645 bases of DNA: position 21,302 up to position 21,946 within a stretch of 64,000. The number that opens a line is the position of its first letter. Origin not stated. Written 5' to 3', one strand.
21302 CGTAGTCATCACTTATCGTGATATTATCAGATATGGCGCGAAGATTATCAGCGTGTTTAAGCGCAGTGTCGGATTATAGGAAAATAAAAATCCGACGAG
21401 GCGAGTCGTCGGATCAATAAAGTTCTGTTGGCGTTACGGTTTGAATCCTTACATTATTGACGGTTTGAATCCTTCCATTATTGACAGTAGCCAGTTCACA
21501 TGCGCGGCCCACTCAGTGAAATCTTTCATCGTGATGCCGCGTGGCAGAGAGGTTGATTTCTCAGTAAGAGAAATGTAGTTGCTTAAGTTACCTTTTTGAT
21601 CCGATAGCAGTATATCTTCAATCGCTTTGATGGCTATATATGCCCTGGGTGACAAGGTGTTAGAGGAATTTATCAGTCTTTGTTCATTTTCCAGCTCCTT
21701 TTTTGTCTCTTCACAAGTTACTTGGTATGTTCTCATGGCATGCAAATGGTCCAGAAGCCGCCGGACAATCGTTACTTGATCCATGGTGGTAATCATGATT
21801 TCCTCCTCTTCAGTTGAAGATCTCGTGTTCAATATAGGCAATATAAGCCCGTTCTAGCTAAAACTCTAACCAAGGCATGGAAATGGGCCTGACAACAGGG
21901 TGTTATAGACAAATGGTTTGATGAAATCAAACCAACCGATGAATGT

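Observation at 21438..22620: Orphan three-gene minus-strand operon whose two downstream genes are tandem paralogs sharing the same RBS-start context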

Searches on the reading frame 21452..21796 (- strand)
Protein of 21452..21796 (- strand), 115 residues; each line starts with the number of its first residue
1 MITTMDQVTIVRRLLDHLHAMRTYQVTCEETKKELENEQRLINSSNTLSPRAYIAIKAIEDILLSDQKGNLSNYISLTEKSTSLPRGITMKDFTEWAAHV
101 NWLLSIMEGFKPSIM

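Call 6: search_protein_families(library=pfam, proteins=[window:21452-21796:-], max_evalue=1)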
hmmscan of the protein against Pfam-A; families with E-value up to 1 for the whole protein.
seq(115 aa): 4 families
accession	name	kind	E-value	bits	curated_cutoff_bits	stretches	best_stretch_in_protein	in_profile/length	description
PF13901.12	RH_dom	-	0.039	14.3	28.1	1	3-62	65-125/206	Rubicon Homology Domain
PF14337.13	Abi_alpha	-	0.053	13.9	29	1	24-72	2-49/196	Abortive infection alpha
PF18405.6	SLC25_like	-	0.054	12.9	34.5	1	20-110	65-149/285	Mitochondrial SLC25 homolog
PF04444.19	Dioxygenase_N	-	0.19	12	27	0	9-31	6-29/75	Catechol dioxygenase N terminus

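Call 10: search_protein_families(library=ncbifam, proteins=[window:21452-21796:-], max_evalue=1)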
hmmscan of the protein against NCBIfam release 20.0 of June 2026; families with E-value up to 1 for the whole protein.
seq(115 aa): 1 family
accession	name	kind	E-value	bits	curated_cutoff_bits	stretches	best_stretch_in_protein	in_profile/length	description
NF001544.0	PRK00373.1-3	equivalog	0.047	13.5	253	1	12-68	137-194/216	V-type ATP synthase subunit D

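Call 11: search_protein_families(library=padloc, proteins=[window:21452-21796:-], max_evalue=1)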
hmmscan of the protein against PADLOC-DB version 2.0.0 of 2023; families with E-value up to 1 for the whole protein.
seq(115 aa): 1 family
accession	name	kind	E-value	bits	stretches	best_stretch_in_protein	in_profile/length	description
PDLC05025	PDC-S47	-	0.00093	17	1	25-72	60-107/263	-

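Call 12: search_protein_families(library=phrogs, proteins=[window:21452-21796:-], max_evalue=1)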
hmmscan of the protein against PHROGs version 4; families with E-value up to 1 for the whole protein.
seq(115 aa): 2 families
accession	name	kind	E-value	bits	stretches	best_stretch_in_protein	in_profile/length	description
phrog_2232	-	unknown function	0.0067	17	1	11-73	32-96/257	-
phrog_15164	-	unknown function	0.097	14.3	1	11-59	5-54/116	-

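Call 13: find_homologous_proteins(query=window:21452-21796:-, max_evalue=0.01)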
Query seq(115 aa) (115 aa): 3 proteins with E <= 0.01 among 5 candidates.
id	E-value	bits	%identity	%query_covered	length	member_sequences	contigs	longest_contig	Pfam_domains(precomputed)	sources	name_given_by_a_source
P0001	6.2e-66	237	100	97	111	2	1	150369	-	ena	-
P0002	3.0e-38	148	67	97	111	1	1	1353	-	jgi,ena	-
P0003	4.1e-36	141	60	97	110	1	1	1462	-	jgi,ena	-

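Call 15: find_encoding_contigs(protein=P0002, flank=5000)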
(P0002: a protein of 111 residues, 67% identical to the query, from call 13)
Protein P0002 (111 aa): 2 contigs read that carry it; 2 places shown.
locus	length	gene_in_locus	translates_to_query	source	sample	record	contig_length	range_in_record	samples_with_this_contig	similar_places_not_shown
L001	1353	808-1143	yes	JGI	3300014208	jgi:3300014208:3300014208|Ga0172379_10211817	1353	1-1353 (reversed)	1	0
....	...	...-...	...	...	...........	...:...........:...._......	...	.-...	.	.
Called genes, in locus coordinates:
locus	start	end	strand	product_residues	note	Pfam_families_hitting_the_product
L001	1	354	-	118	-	?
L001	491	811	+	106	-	-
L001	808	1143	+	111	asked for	-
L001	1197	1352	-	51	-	?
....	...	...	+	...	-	-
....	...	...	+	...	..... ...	-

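Call 16: find_encoding_contigs(protein=P0003, flank=5000)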
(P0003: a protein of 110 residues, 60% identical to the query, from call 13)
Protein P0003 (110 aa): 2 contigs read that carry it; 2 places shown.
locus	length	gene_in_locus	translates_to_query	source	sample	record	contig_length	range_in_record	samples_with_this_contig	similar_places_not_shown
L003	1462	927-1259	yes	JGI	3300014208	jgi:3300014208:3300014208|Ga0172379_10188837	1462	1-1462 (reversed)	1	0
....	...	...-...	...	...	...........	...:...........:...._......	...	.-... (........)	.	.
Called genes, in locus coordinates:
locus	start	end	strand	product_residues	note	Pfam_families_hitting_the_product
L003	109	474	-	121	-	-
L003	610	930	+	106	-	-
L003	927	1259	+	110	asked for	-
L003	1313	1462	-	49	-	?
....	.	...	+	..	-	?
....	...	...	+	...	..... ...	-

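Call 41: predict_structure(alignment_id=A4)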
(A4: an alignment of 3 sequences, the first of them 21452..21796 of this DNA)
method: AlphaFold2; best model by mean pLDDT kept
length: 115 residues; sequences in the alignment: 3
mean_pLDDT: 65.6   pTM: 0.60
mean pLDDT of the five models: 65.6, 61.9, 56.4, 47.1, 46.3
residues with pLDDT >= 90: 0; 70-90: 60; 50-70: 37; < 50: 18
segments of 3 or more residues with pLDDT < 50: 80-91, 112-115
pLDDT, mean of each block of 10 residues (from residue 1): 69 79 70 76 71 74 60 54 39 67 73 43
secondary structure, 60 per line:
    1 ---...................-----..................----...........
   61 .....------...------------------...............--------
elements in order: H4-22 H28-45 H50-65 H93-107

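Call 42: search_protein_representatives(alignment_id=A4)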
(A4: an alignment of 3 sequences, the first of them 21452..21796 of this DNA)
Query: 3 sequences, 112 profile positions. Proteins with E-value up to 0.001 (for the whole library): 4; up to 1e-10: 4; up to 1e-30: 1. The best 4 are listed.
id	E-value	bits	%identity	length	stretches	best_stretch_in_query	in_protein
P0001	7.9e-59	212.8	-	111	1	5-112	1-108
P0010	1.0e-25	106.1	-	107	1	1-112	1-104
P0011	6.1e-17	77.9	-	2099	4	53-77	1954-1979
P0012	5.2e-15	71.7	-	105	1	5-107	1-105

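Call 45: find_related_loci(query=A1, collection=viral_contigs, flank=3000)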
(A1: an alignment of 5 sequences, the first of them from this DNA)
Query A1 (115 aa) in viral_contigs; peptide patterns used: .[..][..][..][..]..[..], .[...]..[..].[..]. (x = any residue, [..] = any of these).
62 stretches matched a pattern, but none encodes a relative of the query by tblastn (E <= 1e-3).

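Call 50: fold_search(model_id=the predicted structure, library=pdb)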
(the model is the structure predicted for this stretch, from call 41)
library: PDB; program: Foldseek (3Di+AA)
matches with E <= 10: 99; with E <= 0.001: 0
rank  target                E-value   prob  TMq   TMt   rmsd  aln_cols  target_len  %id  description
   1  1v74_B                2.1e+00  0.25  0.36  0.45   7.6        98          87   13  Structure of the E. coli colicin D bound to its immunity protein ImmD (released 2004-03-30)
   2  8dz8_B                2.4e+00  0.21  0.40  0.46   5.7       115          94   12  Neoleukin 4, a de novo designed IL-4 mimetic (released 2023-03-29)
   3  3jbi_V                2.4e+00  0.09  0.29  0.26  12.1       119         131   13  MDFF model of the vinculin tail domain bound to F-actin (released 2015-11-04)
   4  9seg                  2.4e+00  0.06  0.21  0.03  14.6       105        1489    8  Mouse otoferlin (216-1931) in the lipid-free Ca2+-bound state, "open" conformation (class 1) (released 2025-11-05)
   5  5wqd_E                2.7e+00  0.08  0.30  0.22  10.1       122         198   13  Crystal structure of TRF2 TRFH in complex with an NBS1 peptide (released 2017-03-08)
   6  5wqd_C                2.7e+00  0.08  0.30  0.22  10.2       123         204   14  Crystal structure of TRF2 TRFH in complex with an NBS1 peptide (released 2017-03-08)
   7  9sh0                  2.7e+00  0.03  0.17  0.03  15.3       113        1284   11  Mouse otoferlin (216-1931) in the lipid-free, Ca2+-free state ("loose" conformation) (released 2025-11-05)
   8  9rgx_A                2.8e+00  0.08  0.27  0.31  16.1       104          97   14  X-ray crystal structure of a de novo designed single-chain antiparallel 3-helix coiled-coil bundle, sc-apCC3-ACW (released 2025-09-03)
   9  2fbn_B                3.1e+00  0.11  0.37  0.31  11.4       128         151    9  Plasmodium falciparum putative FK506-binding protein PFL2275c, C-terminal TPR-containing domain (released 2006-01-24)
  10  3zta                  3.1e+00  0.10  0.30  0.26  10.8       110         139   13  The bacterial stressosome: a modular system that has been adapted to control secondary messenger signaling (released 2012-02-22)
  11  7mwr_B                3.1e+00  0.08  0.29  0.16  11.9       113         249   12  Structure of De Novo designed beta sheet heterodimer LHD101A53/B4 (released 2022-01-19)
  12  7xc7_D                3.3e+00  0.13  0.38  0.10   8.8       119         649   16  Cryo-EM structure of a bacterial protein complex (released 2022-11-16)
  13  7dgy                  3.5e+00  0.08  0.26  0.28  11.5       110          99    8  De novo designed protein H4C2R (released 2021-12-15)
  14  9rgx_B                3.5e+00  0.06  0.25  0.30  16.2       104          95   15  X-ray crystal structure of a de novo designed single-chain antiparallel 3-helix coiled-coil bundle, sc-apCC3-ACW (released 2025-09-03)
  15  9cpb_6P               3.5e+00  0.06  0.27  0.19  15.4       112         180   15  Atomic model of bovine Fallopian tube cilia doublet microtubule (48-nm periodicity) (released 2024-10-30)
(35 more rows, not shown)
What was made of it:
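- On Polymorphic-toxin / colicin immunity cassette: The ImmD Foldseek hit has E 2.1 (call 50).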

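Call 62: search_solved_structures(query=A1, max_evalue=10)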
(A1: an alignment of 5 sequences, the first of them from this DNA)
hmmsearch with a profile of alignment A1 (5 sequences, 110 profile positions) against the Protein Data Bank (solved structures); distinct sequences matched with E-value up to 10: 6.
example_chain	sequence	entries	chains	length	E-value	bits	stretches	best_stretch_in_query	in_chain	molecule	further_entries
2hq1_A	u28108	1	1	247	0.22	15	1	47-78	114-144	Glucose/ribitol dehydrogenase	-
2ntx_A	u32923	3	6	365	1.1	12.8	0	77-105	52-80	Emb|CAB41934.1 | RHO OF PLANTS GUANINE NUCLEOTIDE EXCHANGE FACTOR 8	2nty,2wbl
5hzr_A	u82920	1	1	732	1.3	12.5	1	3-80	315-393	SNF2-family ATP dependent chromatin remodeling factor like protein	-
9jkh_A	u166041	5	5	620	1.4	12.4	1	57-108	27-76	Sodium-dependent dopamine transporter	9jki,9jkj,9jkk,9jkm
9eo4_B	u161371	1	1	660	1.6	12.2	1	57-108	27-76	Sodium-dependent dopamine transporter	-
2dgj_A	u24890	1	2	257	2.5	11.6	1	3-73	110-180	hypothetical protein ebhA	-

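Call 65: search_protein_families(library=pfam, alignment_id=A1, max_evalue=10)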
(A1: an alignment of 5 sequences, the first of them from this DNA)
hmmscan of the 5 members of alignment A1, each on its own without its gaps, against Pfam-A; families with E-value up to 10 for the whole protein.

A. member 1, seq(115 aa): 4 families
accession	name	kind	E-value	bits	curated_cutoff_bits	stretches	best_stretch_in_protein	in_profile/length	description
PF13901.12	RH_dom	-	0.039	14.3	28.1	1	3-62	65-125/206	Rubicon Homology Domain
PF14337.13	Abi_alpha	-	0.053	13.9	29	1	24-72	2-49/196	Abortive infection alpha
PF18405.6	SLC25_like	-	0.054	12.9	34.5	1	20-110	65-149/285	Mitochondrial SLC25 homolog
PF04444.19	Dioxygenase_N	-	0.19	12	27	1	9-31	6-29/75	Catechol dioxygenase N terminus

B. families by the number of members that match (of 5 scanned): 6 families
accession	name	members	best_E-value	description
PF13901.12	RH_dom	1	0.039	Rubicon Homology Domain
PF14337.13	Abi_alpha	1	0.053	Abortive infection alpha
PF23407.1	WD40_Apc4_C_fungal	1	0.053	Apc4 WD40 domain C-terminal half, fungal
PF18405.6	SLC25_like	1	0.054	Mitochondrial SLC25 homolog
PF23132.1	DUF7049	1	0.13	Domain of unknown function (DUF7049)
PF04444.19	Dioxygenase_N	1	0.19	Catechol dioxygenase N terminus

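Call 66: search_protein_families(library=padloc, alignment_id=A1, max_evalue=10)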
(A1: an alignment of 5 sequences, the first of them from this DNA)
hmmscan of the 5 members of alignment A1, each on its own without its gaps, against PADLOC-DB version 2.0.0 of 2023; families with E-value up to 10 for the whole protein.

A. member 1, seq(115 aa): 1 family
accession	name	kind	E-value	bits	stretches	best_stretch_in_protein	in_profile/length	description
PDLC05025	PDC-S47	-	0.00093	17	1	25-72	60-107/263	-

B. families by the number of members that match (of 5 scanned): 2 families
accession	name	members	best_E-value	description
PDLC05025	PDC-S47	1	0.00093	-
PDLC02137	Csn2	1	0.015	-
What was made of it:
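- On Abi_alpha (PF14337) / PADLOC PDC-S47 (weak hits of C): Only 1 of 5 C orthologues matches in Pfam, and 1 of 5 in PADLOC (calls 6, 11, 65, 66).
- The only weak hits, Abi_alpha and PDC-S47, are seen in 1 of 5 C orthologues (calls 65, 66).
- Tried and rejected: Abi_alpha, PDC-S47 and phrog_2232 hits of C. They are below threshold, and the two re-tested across the C orthologues (Abi_alpha, PDC-S47) are seen in only 1 of 5 (calls 6, 11, 12, 65, 66).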

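Call 73: fold_search(model_id=the predicted structure, library=viral)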
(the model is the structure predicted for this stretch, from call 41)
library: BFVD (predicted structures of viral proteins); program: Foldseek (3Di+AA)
matches with E <= 10: 144; with E <= 0.001: 0
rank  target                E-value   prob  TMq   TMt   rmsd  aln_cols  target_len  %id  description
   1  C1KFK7                5.0e-01  0.35  0.37  0.36   8.8       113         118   15  Uncharacterized protein [Lactobacillus phage Lb338-1]
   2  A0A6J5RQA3            1.1e+00  0.10  0.21  0.15  15.0       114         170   12  Uncharacterized protein [uncultured Caudovirales phage]
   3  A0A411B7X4            1.2e+00  0.33  0.38  0.46  10.0       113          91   13  Uncharacterized protein [Enterococcus phage EfsSzw-1]
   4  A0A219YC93            1.3e+00  0.33  0.43  0.46   6.0       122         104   11  Uncharacterized protein [Aeromonas phage 65.2]
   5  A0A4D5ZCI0            1.4e+00  0.18  0.36  0.34   9.1       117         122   16  Uncharacterized protein [Burkholderia phage BcepSaruman]
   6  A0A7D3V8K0            1.8e+00  0.10  0.31  0.17  15.4       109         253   16  DnaJ chaperone protein [Fadolivirus FV1/VV64]
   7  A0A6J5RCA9            1.8e+00  0.08  0.27  0.18  13.3       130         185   12  Uncharacterized protein [uncultured Caudovirales phage]
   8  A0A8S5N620            1.9e+00  0.33  0.41  0.40   4.8       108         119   10  Lipoprotein [Siphoviridae sp. ctWDo30]
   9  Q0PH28                2.2e+00  0.06  0.22  0.09  18.8       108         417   13  Maturation protein [Pseudomonas phage PRR1]
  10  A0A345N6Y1            2.3e+00  0.08  0.27  0.28  16.0        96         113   17  (no name in the UniProt tables at hand)
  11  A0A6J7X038            2.3e+00  0.08  0.29  0.28  13.8       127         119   13  Uncharacterized protein [uncultured Caudovirales phage]
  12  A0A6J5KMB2            2.5e+00  0.08  0.30  0.22  10.2       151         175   10  Uncharacterized protein [uncultured Caudovirales phage]
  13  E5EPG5                2.6e+00  0.08  0.27  0.29  18.6       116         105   20  Uncharacterized protein [Acinetobacter phage Acj9]
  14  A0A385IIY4            2.6e+00  0.04  0.21  0.21  16.7       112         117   12  Uncharacterized protein [Acinetobacter phage KARL-1]
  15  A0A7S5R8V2            2.6e+00  0.03  0.18  0.07  19.6       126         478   13  (no name in the UniProt tables at hand)
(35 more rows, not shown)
